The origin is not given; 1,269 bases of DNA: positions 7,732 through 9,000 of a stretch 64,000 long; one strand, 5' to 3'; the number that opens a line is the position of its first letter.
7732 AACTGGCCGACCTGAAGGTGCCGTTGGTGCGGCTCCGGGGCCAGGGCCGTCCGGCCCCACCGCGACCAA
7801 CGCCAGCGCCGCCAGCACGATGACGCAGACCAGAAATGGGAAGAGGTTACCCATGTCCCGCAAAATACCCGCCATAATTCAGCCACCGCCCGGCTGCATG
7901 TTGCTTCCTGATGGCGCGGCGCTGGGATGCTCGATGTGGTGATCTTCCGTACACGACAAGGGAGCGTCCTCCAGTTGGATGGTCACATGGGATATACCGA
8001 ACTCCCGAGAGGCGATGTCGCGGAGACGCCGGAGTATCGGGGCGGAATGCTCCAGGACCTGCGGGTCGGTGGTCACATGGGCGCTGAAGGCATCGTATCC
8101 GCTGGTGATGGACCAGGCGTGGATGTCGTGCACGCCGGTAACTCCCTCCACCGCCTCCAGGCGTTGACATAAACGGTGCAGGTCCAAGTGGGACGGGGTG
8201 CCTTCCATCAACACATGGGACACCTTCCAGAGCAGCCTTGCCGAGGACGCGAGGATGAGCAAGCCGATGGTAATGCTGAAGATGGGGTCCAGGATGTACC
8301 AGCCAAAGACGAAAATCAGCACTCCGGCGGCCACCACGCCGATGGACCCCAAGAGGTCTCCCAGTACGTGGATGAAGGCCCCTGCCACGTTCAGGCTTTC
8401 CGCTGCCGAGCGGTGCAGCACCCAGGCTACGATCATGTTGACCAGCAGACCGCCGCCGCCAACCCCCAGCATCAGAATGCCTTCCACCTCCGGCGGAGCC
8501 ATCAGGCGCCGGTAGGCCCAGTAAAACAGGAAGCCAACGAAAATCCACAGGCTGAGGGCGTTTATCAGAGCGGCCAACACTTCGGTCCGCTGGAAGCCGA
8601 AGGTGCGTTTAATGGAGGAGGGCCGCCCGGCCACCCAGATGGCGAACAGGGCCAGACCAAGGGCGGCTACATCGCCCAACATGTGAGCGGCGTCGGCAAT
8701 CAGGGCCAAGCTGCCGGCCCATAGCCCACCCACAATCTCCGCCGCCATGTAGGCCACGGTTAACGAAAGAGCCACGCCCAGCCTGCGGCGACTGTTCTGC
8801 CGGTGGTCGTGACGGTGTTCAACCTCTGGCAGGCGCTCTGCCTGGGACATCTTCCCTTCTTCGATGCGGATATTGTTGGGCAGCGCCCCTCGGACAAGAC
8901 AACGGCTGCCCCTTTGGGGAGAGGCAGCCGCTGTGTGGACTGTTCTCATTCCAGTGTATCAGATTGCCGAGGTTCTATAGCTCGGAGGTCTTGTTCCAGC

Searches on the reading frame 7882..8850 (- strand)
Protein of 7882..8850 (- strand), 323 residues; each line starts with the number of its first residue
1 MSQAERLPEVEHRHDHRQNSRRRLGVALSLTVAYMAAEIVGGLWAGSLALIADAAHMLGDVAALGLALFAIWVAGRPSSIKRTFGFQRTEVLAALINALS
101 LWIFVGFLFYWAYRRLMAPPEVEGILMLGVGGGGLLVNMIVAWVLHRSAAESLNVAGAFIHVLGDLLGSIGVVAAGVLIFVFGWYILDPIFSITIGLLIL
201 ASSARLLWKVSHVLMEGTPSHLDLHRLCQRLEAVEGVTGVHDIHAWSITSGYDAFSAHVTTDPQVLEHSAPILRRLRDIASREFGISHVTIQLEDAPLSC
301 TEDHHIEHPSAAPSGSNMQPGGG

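Call 104: search_protein_families(library=pfam, proteins=[P0155, P0158, P0161, P0154, P0156, P0168], max_evalue=0.01)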
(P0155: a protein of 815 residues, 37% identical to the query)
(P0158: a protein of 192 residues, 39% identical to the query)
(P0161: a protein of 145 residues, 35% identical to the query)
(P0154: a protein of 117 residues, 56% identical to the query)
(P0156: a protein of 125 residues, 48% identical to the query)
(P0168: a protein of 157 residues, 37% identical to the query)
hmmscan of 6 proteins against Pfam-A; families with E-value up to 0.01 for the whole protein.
P0155 (815 aa): 7 families
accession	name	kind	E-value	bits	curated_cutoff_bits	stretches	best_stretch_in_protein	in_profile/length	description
PF24142.1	Beta-sand_ComC_1st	-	2.4e-15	57.5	27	0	56-85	44-74/79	EGF-like domain-containing protein ComC first beta-sandwich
PF24842.1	UFD1_N2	-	2.2e-11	44.1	37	0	68-98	16-46/76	Ubiquitin fusion degradation protein UFD1, N-terminal subdomain 2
PF15585.11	Imm7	-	1.2e-09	39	25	0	52-96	80-124/130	Immunity protein 7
PF05803.17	Chordopox_L2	-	4.1e-08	33.4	27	0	787-805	26-44/81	Chordopoxvirus L2 protein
PF11492.14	Dicistro_VP4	-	1.2e-07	32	22.6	0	91-111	19-39/57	Cricket paralysis virus, VP4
PF22515.2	DUF6996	-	4.6e-07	30.2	27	0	71-103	37-71/71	Domain of unknown function (DUF6996)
PF09496.15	CENP-O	-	0.0015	19.1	23.9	0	55-82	29-55/197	Cenp-O kinetochore centromere component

P0158 (192 aa): 0 families

P0161 (145 aa): 0 families

P0154 (117 aa): 0 families

P0156 (125 aa): 0 families

P0168 (157 aa): 0 families
